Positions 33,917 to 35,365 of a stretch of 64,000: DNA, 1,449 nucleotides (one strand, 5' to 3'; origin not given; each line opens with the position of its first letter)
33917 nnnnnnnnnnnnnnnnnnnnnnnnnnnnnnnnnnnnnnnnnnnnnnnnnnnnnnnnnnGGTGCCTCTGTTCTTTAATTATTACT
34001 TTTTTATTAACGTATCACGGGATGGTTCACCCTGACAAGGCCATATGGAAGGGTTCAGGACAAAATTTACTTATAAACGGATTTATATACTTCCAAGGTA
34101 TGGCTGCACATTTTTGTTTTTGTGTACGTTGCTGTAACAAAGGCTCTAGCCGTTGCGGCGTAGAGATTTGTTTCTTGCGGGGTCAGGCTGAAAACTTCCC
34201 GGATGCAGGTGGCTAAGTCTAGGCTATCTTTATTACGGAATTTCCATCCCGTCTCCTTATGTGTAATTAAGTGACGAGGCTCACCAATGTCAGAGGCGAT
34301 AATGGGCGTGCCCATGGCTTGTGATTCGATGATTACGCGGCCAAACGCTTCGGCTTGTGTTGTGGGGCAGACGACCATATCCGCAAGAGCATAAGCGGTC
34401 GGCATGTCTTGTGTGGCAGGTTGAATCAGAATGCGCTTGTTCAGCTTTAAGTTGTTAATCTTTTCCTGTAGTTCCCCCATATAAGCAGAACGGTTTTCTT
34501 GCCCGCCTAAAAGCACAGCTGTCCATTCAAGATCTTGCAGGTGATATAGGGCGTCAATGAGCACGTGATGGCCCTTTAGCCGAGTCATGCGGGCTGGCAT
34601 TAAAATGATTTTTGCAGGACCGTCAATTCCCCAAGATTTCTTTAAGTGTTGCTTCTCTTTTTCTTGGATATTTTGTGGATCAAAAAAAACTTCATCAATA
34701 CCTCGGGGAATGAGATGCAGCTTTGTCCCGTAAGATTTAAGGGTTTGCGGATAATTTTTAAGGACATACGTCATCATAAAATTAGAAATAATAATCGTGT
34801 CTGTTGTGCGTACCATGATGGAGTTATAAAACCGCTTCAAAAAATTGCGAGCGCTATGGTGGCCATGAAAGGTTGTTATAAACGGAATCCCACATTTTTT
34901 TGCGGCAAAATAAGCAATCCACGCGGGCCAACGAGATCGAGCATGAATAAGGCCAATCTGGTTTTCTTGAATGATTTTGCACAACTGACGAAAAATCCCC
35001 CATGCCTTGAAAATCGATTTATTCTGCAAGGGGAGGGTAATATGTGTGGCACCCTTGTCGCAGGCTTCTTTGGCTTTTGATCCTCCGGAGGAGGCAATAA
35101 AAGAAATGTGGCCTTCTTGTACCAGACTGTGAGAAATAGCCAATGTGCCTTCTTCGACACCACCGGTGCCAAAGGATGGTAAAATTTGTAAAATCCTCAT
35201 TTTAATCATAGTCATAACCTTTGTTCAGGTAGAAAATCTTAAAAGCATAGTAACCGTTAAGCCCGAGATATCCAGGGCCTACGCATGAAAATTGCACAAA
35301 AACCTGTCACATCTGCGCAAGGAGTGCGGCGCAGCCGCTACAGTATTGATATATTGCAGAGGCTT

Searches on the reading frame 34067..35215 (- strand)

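Call 55: search_protein_families(library=ncbifam, proteins=[window:34067-35215:-], max_evalue=0.00001)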
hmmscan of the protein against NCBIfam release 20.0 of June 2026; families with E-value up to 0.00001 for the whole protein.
window:34067-35215:- (382 aa): 22 families
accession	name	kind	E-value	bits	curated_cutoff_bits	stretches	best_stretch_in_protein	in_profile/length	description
NF041876.1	EPS_EpsE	equivalog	1.5e-20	73.8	400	1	64-368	91-384/389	exopolysaccharide biosynthesis GT4 family glycosyltransferase EpsE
NF038298.1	EPS_HpsO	equivalog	6.5e-20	71.2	575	1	133-380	142-387/388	hormogonium polysaccharide biosynthesis glycosyltransferase HpsO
TIGR03449.1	mycothiol_MshA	equivalog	1.9e-19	69.8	462.5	1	74-379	91-402/406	D-inositol-3-phosphate glycosyltransferase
TIGR03088.1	stp2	hypoth_equivalog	3.3e-19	69.2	409.05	1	8-379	4-372/374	TIGR03088 family PEP-CTERM/XrtA system glycosyltransferase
TIGR02149.1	glgA_Coryne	subfamily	5e-19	68.7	302.4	1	86-380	83-390/391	glycogen synthase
NF053787.1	GlcN_PG_synth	equivalog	4.5e-18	65.2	480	1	78-381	74-360/361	N-acetylglucosaminyl phosphatidylglycerol synthase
NF038295.1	EPS_HpsP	equivalog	2e-17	63.3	550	1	82-380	90-387/388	hormogonium polysaccharide biosynthesis glycosyltransferase HpsP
TIGR03999.1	thiol_BshA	equivalog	5.9e-17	61.6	273.7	1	74-380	72-373/375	N-acetyl-alpha-D-glucosaminyl L-malate synthase BshA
TIGR04063.1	stp3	hypoth_equivalog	1.9e-16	60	442.05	1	76-380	82-395/397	TIGR04063 family PEP-CTERM/XrtA system glycosyltransferase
NF012028.0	PRK15484.1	subfamily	3.9e-16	59.1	618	1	140-375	143-373/380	lipopolysaccharide N-acetylglucosaminyltransferase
NF038229.1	Glyco4_Geo_Pelo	equivalog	1.8e-15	56.8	400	1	86-380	58-336/338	GPMC system family 4 glycosyltransferase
NF046085.1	XrtY_assoc_Gly1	equivalog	2.8e-15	56.1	400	1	89-381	101-385/387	XrtY-associated glycosyltransferase XYAG1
NF047684.1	TeichurnBiosyTuaC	equivalog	5e-15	55.3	550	1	77-381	97-390/391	teichuronic acid biosynthesis protein TuaC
TIGR02095.1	glgA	subfamily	2.2e-12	46.4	328.45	1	165-379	242-476/477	glycogen/starch synthase, ADP-glucose type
TIGR04157.1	glyco_rSAM_CFB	subfamily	4.1e-12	45.8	400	1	134-375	166-404/406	TIGR04157 family glycosyltransferase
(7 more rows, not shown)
